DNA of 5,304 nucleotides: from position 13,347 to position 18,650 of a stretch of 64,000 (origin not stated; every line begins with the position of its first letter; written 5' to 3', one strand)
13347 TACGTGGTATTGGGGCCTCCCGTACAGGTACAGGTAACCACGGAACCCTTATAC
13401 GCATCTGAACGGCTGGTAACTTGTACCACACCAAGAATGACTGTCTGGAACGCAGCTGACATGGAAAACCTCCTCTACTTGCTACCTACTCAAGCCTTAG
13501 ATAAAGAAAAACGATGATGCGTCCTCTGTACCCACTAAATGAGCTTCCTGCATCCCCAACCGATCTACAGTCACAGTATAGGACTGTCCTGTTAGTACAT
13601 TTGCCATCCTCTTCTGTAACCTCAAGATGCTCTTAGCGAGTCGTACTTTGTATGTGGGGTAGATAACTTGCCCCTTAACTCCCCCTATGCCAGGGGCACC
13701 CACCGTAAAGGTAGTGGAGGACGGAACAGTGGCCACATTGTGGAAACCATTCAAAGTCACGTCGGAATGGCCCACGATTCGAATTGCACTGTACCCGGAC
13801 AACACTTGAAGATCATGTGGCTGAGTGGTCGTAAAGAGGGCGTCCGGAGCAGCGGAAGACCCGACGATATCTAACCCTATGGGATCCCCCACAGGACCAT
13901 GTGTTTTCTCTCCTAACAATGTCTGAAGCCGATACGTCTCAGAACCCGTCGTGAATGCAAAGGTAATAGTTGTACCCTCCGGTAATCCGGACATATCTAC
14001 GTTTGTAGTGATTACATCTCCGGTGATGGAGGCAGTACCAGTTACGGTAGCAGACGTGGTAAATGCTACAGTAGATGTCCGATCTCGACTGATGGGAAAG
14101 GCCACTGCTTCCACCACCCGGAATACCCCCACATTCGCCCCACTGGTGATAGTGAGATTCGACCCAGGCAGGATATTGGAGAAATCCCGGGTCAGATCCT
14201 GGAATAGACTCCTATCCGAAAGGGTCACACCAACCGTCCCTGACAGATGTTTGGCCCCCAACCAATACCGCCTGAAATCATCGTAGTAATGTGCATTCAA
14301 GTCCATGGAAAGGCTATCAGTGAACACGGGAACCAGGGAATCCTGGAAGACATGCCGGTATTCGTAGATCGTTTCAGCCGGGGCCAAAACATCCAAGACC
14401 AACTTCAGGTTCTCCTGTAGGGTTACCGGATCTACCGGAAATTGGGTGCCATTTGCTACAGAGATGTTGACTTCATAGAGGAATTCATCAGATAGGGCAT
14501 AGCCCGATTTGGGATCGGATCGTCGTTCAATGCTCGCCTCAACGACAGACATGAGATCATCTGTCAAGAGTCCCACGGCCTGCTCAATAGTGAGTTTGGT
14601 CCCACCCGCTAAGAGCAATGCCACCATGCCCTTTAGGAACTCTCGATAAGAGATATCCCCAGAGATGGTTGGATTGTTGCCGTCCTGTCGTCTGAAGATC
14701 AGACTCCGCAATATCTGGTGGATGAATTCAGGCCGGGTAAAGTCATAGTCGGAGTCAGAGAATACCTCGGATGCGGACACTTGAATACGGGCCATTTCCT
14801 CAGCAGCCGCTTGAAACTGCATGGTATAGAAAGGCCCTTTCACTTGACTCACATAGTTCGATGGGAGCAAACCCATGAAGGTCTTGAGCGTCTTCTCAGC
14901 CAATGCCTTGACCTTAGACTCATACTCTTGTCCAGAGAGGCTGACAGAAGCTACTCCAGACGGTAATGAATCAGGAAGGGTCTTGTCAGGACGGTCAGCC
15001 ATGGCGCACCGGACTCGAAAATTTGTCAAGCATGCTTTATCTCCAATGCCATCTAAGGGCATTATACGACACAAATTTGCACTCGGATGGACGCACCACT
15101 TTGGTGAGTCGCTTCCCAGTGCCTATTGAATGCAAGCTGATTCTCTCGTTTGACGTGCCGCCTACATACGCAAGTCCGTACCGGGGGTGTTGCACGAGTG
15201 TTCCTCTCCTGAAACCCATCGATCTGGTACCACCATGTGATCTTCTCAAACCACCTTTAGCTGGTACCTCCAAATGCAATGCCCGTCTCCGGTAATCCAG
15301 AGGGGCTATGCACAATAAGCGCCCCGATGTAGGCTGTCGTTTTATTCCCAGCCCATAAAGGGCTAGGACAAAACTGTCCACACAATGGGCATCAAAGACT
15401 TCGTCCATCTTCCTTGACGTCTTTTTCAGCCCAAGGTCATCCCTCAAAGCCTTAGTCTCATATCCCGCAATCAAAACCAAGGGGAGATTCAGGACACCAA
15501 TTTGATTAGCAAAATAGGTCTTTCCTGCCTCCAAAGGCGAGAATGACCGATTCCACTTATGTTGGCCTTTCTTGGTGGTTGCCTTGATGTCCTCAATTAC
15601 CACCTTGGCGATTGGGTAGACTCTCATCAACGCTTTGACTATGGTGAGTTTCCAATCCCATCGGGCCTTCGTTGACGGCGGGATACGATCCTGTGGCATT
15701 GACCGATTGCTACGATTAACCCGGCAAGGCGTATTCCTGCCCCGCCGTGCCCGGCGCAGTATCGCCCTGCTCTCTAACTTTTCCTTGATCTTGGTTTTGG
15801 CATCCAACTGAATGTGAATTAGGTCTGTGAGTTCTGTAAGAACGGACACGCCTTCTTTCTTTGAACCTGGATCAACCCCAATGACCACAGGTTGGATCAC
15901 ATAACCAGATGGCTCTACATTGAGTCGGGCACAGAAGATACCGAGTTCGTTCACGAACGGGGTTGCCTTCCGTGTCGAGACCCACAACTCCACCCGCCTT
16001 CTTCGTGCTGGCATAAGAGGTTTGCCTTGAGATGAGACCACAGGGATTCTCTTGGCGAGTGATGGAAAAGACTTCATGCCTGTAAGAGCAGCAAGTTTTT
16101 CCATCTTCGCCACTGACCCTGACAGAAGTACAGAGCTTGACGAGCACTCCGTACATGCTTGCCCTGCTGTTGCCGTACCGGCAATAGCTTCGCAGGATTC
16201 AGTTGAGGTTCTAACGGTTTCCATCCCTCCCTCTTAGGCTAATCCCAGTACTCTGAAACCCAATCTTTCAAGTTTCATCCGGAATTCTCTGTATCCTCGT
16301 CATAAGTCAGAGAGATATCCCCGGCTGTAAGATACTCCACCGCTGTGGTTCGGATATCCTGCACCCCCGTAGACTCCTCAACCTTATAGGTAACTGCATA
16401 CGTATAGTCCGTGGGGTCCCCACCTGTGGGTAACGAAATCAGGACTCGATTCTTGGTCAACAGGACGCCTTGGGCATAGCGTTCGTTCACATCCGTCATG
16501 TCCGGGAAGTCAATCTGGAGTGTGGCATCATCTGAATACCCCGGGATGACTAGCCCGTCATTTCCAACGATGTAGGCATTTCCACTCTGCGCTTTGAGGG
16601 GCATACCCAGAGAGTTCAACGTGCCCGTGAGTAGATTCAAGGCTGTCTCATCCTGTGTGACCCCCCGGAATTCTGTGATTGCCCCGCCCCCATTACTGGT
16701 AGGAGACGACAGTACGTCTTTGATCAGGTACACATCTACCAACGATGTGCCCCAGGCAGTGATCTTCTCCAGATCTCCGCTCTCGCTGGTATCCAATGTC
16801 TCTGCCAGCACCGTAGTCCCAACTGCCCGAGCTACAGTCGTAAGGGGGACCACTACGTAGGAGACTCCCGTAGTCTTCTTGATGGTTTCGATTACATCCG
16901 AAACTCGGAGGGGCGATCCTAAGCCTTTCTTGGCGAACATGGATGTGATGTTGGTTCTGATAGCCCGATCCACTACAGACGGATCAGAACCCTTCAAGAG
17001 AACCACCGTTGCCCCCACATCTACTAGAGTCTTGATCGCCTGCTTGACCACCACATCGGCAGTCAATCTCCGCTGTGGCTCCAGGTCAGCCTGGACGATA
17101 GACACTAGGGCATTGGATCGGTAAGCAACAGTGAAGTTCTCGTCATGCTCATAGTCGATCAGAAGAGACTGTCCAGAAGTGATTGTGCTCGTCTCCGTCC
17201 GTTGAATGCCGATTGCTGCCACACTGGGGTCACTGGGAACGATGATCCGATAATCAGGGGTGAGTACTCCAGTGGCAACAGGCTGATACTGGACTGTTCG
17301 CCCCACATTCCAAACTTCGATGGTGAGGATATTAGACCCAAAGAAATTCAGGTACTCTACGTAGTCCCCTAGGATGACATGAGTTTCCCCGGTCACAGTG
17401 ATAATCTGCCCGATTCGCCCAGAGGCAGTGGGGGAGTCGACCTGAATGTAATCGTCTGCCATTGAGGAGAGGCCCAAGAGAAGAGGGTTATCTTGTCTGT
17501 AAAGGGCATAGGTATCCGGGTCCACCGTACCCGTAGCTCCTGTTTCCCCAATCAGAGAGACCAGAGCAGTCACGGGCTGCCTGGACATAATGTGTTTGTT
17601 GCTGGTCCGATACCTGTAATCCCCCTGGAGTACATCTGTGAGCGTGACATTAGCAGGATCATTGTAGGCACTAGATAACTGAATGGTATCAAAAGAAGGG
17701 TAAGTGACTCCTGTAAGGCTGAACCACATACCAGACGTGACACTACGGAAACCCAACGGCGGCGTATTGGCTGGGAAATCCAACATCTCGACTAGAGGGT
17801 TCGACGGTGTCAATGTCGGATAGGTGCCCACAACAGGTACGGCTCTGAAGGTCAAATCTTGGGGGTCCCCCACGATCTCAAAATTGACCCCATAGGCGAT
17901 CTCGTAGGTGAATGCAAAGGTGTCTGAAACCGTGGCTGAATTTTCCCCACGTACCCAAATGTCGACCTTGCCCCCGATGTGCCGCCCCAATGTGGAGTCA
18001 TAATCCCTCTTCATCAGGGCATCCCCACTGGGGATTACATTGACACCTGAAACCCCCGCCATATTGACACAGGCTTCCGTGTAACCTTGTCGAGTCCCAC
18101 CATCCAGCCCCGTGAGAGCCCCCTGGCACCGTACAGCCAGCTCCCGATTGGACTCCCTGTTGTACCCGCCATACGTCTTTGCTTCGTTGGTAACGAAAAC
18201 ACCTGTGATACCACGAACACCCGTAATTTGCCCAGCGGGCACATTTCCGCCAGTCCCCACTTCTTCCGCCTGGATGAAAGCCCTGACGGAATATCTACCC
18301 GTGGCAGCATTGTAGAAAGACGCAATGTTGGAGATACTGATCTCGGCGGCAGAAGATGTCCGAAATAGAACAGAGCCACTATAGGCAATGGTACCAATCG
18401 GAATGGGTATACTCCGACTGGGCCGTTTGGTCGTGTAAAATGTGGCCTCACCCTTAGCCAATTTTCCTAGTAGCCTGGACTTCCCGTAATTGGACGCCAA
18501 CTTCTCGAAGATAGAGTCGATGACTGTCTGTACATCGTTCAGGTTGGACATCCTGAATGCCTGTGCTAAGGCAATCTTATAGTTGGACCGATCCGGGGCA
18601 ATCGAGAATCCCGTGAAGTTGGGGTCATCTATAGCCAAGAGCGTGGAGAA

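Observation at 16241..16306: omegaRNA scaffold overlaps the baseplate J stop codon, so the guide would be the phage's own baseplate coding sequence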

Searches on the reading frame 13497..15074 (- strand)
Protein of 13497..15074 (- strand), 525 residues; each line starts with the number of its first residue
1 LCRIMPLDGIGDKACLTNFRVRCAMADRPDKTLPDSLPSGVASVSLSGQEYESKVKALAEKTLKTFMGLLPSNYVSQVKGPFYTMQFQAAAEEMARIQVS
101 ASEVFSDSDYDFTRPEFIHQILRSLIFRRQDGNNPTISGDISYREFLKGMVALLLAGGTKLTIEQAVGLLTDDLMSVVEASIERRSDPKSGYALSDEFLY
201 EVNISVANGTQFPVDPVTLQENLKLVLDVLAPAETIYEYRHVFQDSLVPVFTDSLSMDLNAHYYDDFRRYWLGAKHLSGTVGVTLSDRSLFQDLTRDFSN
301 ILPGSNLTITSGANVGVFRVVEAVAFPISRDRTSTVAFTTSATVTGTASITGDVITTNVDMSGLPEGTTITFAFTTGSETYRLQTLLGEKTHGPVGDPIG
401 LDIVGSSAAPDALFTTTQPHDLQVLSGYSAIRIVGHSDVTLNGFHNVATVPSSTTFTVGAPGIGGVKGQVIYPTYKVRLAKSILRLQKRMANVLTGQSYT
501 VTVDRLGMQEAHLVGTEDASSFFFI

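Call 4: search_protein_families(library=pfam, proteins=[window:13497-15074:-], max_evalue=0.01)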
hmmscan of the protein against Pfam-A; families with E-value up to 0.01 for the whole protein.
window:13497-15074:- (525 aa): 0 families

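Call 13: find_related_loci(query=window:13500-15002:-, collection=viral_contigs, flank=4000)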
Query window:13500-15002:- (501 aa) in viral_contigs; peptide patterns used: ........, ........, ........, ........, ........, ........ (x = any residue, [..] = any of these).
6 stretches matched a pattern; 5 encode a relative of the query (tblastn E <= 1e-3); 5 distinct loci.
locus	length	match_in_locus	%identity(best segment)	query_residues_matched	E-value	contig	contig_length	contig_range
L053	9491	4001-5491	50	1-501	3e-155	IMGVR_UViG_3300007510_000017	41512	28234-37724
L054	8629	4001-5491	50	1-501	3e-155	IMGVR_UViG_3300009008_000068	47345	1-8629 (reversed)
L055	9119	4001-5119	45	7-372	2e-98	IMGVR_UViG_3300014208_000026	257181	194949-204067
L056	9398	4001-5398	45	7-376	5e-46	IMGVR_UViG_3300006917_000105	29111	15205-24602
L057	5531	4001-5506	45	7-484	6e-46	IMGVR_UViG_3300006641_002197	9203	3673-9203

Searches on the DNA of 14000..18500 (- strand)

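Call 5: search_dna_similar(query=window:14000-18500:-, collection=phages, mode=distant, max_rows=20)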
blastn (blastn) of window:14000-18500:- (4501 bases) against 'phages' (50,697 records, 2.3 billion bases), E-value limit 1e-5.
No match.

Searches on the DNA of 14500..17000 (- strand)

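Call 3: search_rna_families(source=window, start=14500, end=17000, threshold=evalue, max_evalue=10, show_alignments=3)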
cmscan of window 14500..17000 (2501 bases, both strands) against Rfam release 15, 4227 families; matches with E-value up to 10: 2.
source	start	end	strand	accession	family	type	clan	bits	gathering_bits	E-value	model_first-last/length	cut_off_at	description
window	15483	15546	+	RF03539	Flavi_NKV_xrRNA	Cis-reg;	-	25.5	50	0.037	1-84/84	no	No-known vector Flavivirus exoribonuclease-resistant RNA element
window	14934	15006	-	RF01200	SNORD125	Gene; snRNA; snoRNA; CD-box;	CL00067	17.6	56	6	1-97/97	no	Small nucleolar RNA SNORD125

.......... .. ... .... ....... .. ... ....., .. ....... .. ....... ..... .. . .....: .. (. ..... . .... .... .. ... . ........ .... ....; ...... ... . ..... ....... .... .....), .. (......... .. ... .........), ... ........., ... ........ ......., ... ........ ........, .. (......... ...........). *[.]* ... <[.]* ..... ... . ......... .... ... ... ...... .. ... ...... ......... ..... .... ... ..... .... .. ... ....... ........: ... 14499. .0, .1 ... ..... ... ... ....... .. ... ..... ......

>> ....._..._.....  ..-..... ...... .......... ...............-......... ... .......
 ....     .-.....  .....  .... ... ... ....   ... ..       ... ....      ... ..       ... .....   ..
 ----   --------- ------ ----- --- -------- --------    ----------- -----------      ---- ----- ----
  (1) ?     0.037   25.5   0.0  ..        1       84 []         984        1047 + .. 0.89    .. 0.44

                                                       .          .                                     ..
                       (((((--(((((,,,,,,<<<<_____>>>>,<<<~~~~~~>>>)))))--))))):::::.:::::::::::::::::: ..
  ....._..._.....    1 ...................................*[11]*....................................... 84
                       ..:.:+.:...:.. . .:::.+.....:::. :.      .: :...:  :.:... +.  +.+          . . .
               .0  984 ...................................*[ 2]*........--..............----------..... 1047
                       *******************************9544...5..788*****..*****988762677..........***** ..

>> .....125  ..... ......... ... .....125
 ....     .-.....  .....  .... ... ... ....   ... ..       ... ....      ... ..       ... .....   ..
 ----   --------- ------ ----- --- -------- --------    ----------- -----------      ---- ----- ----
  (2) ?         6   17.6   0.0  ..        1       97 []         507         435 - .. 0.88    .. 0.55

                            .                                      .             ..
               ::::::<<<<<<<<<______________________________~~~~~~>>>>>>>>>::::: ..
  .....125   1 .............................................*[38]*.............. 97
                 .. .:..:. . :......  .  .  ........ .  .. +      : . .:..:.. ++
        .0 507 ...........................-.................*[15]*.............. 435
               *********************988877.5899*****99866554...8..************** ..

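Call 70: build_rna_model(alignment_id=A5)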
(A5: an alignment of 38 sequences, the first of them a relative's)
Model R1 built from alignment A5 (38 sequences, 234 columns); structure: RNAalifold consensus.
model positions 175; base pairs 18; branch points 2; effective number of sequences 7.22; information 0.59 bits per position. Calibrated on 0.2 Mb of random sequence (short: E-values are rough).
structure used (alignment columns):
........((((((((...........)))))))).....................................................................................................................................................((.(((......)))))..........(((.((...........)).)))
